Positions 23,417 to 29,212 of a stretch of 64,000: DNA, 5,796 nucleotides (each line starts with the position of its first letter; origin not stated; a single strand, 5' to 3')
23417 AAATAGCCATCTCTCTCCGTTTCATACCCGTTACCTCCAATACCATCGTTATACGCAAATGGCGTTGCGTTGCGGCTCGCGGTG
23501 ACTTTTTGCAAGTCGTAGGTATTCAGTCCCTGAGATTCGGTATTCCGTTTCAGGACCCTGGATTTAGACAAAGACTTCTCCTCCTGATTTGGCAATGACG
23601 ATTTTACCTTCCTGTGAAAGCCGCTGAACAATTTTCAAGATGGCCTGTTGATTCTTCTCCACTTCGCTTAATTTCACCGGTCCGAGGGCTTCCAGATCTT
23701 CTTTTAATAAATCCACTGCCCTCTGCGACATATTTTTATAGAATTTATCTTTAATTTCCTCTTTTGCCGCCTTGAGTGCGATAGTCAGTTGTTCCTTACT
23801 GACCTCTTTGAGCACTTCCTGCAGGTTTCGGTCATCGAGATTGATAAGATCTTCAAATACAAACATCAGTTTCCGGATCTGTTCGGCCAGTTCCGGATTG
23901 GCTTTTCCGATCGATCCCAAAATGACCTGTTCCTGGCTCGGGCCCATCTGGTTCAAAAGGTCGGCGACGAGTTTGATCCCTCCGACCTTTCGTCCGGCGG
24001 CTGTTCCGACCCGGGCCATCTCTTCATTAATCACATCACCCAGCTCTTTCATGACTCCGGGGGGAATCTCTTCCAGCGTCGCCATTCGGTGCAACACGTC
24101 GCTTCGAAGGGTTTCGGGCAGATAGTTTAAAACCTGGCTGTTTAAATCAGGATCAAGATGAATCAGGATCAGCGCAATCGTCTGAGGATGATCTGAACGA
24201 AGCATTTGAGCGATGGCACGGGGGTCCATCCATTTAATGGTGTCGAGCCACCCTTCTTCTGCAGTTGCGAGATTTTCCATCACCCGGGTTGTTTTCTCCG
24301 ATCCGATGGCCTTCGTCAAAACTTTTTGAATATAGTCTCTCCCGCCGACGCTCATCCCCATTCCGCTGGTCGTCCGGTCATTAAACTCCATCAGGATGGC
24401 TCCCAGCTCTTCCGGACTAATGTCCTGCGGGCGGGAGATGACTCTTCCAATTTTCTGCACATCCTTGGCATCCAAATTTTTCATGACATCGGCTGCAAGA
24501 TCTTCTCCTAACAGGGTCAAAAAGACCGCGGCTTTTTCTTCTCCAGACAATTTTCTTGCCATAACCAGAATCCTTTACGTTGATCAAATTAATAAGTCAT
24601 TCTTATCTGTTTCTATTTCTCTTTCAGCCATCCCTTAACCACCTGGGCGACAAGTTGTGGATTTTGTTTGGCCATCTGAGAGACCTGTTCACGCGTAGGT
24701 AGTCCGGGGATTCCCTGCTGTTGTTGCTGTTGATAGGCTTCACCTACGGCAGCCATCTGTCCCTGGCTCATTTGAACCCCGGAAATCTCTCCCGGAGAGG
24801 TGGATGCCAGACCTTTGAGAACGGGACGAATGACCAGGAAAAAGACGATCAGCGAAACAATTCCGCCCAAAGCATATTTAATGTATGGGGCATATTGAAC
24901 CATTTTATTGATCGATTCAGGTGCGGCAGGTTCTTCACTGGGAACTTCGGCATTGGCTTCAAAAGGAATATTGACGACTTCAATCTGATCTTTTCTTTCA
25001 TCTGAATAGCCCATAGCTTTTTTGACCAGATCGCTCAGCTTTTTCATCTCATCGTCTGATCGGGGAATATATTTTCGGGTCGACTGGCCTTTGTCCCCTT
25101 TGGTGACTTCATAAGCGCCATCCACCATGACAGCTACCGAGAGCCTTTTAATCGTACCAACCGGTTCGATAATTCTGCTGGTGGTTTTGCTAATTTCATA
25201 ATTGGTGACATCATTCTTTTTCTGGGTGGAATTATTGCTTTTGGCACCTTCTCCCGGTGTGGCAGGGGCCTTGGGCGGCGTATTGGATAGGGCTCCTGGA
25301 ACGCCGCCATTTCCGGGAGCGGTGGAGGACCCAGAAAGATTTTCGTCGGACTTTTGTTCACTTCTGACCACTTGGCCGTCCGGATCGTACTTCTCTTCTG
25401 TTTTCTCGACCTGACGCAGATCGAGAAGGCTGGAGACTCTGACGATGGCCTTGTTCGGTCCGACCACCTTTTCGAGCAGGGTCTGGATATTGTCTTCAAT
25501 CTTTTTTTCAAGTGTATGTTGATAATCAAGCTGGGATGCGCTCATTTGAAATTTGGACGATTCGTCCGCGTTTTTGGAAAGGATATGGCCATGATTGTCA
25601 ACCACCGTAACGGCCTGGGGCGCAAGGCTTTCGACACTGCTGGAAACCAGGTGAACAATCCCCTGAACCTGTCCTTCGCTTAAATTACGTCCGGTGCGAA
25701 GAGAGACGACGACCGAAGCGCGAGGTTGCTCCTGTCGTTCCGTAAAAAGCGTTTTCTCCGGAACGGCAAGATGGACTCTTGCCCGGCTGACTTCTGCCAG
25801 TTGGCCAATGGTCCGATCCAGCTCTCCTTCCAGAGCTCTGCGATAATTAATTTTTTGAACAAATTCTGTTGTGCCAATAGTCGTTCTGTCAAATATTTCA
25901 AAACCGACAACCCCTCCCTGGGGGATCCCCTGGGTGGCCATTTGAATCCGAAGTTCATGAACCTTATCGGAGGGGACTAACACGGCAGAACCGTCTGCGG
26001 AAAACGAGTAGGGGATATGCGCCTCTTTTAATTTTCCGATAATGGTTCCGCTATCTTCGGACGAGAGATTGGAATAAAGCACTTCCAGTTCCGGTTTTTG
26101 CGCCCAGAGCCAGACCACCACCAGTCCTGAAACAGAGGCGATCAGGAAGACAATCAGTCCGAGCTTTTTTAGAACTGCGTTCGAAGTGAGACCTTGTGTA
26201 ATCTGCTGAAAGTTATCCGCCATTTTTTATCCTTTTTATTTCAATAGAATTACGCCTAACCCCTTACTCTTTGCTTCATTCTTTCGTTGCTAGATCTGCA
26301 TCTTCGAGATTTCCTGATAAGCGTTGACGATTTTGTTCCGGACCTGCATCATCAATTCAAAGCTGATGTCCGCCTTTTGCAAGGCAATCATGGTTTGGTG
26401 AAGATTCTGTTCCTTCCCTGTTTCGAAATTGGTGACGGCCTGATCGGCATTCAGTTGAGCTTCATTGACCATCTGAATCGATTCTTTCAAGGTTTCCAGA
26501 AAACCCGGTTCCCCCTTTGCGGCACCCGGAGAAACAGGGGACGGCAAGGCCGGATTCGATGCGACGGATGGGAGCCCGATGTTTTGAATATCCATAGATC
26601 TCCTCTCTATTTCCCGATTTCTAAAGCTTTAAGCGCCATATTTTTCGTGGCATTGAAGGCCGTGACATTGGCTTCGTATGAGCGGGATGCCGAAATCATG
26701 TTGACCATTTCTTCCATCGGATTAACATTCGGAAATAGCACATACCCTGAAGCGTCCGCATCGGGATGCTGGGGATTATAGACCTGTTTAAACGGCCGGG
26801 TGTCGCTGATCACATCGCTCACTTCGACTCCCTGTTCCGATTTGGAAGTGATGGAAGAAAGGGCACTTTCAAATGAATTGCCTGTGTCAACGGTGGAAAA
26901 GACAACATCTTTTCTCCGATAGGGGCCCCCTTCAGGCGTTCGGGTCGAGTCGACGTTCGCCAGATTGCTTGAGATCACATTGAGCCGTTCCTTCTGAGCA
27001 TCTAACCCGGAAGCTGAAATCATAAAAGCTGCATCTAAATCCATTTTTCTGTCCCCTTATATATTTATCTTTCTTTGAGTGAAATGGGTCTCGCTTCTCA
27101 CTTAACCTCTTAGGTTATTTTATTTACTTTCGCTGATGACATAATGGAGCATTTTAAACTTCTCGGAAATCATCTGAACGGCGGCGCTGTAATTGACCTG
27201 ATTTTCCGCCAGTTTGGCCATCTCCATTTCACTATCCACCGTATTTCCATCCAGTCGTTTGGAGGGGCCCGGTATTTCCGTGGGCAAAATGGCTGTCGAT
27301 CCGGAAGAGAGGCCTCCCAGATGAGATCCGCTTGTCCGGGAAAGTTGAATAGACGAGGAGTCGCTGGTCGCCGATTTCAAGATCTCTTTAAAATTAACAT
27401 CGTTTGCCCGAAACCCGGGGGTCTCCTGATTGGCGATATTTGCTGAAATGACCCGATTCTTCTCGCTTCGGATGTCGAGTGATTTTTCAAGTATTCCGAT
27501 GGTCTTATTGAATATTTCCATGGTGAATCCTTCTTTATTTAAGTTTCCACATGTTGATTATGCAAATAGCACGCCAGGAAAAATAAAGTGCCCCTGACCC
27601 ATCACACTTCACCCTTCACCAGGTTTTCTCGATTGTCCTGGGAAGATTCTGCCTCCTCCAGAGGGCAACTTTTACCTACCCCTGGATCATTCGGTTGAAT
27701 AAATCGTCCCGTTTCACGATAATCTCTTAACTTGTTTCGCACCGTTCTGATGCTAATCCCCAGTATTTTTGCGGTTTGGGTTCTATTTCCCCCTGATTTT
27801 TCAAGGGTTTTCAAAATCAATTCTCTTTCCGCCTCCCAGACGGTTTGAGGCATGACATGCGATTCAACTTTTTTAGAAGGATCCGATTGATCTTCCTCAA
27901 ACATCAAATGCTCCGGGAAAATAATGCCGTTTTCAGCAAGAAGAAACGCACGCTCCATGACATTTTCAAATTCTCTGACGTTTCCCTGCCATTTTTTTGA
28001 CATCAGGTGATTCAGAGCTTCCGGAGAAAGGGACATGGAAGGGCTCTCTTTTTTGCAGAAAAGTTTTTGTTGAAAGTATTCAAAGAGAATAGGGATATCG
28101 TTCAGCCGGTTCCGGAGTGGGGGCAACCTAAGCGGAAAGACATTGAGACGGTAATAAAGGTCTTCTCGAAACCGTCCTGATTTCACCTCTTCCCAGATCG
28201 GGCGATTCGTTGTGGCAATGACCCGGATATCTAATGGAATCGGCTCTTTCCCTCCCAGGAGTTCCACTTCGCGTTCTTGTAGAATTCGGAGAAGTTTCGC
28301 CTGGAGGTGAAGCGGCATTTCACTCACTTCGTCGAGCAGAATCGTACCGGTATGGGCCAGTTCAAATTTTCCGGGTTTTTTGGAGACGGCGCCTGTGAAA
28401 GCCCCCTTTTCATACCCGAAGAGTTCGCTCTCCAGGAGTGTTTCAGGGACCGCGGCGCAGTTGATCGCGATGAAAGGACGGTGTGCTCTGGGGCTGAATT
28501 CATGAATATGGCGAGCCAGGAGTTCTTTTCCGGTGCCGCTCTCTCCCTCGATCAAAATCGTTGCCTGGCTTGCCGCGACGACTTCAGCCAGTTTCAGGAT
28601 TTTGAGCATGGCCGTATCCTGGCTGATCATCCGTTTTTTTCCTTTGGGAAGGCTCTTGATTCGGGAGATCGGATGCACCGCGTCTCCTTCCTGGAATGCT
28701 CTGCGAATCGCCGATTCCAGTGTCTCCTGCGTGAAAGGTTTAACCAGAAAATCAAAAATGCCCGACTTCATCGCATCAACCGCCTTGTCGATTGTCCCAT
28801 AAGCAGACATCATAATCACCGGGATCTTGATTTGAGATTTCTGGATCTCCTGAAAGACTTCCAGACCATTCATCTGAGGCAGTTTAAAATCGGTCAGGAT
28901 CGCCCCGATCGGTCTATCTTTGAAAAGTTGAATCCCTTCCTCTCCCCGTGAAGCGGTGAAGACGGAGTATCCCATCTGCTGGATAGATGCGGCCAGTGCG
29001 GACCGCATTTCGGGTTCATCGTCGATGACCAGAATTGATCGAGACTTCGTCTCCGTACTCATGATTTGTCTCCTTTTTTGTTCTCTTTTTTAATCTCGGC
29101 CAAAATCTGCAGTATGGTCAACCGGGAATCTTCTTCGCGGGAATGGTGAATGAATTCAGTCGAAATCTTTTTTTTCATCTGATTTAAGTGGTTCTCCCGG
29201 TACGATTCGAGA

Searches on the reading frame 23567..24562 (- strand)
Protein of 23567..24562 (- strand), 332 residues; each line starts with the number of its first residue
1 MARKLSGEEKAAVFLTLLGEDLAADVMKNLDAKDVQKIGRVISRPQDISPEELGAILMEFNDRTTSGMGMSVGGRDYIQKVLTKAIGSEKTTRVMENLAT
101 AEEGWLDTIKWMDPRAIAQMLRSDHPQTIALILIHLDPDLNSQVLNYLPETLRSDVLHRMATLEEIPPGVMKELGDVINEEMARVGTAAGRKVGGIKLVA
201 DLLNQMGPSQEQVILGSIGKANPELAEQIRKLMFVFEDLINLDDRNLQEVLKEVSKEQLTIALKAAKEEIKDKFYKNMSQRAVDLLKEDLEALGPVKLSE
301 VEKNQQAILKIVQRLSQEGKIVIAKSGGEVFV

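Call 11: search_protein_families(library=pfam, proteins=[window:23567-24562:-], max_evalue=0.001)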
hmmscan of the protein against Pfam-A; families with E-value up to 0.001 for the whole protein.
window:23567-24562:- (332 aa): 5 families
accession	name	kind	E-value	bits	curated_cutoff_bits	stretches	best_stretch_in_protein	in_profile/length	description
PF01706.21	FliG_C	-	8.9e-47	158.3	23.3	1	217-323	2-108/108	FliG C-terminal domain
PF14842.11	FliG_N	-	5.9e-36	123.7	25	2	4-101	1-98/104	FliG N-terminal domain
PF14841.11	FliG_M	-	7.2e-30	103.5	25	1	114-187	1-74/76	FliG middle domain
PF03448.22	MgtE_N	-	4.2e-08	34.1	25.9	0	112-161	1-50/102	MgtE intracellular N domain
PF06711.16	DUF1198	-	0.00032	21.2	25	1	199-283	42-127/143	Protein of unknown function (DUF1198)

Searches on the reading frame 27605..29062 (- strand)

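Call 11: search_protein_families(library=pfam, proteins=[window:27605-29062:-], max_evalue=0.001)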
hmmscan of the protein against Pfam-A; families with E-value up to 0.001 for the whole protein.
window:27605-29062:- (486 aa): 11 families
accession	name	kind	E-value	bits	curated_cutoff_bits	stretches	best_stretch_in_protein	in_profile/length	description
PF00158.32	Sigma54_activat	-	1.1e-69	233.8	20.2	1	145-311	1-167/168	Sigma-54 interaction domain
PF00072.30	Response_reg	-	6.5e-30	104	30.2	1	10-120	1-111/111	Response regulator receiver domain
PF25601.1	AAA_lid_14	-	4.1e-19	68.6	27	1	317-398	1-82/87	AAA+ ATPase lid domain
PF14532.12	Sigma54_activ_2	-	4.6e-17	63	25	1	151-316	6-138/138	Sigma-54 interaction domain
PF02954.25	HTH_8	-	2.8e-15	56.2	22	1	407-448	1-42/42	Bacterial regulatory protein, Fis family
PF07728.20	AAA_5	-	1.3e-08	35.3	22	1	169-289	2-125/139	AAA domain (dynein-related subfamily)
PF01078.27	Mg_chelatase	-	7.7e-08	32.4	20.3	0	224-272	93-141/207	Magnesium chelatase, subunit ChlI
PF07726.17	AAA_3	-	6.7e-05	23.2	27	1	169-288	2-112/131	ATPase family associated with various cellular activities (AAA)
PF13518.12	HTH_28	-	0.00012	22.5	25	1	423-453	11-41/52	Helix-turn-helix domain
PF13384.12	HTH_23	-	0.00012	22.2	24.6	1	410-452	4-45/50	Homeodomain-like domain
PF18024.7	HTH_50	-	0.00091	19.3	27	0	408-448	8-47/50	Helix-turn-helix domain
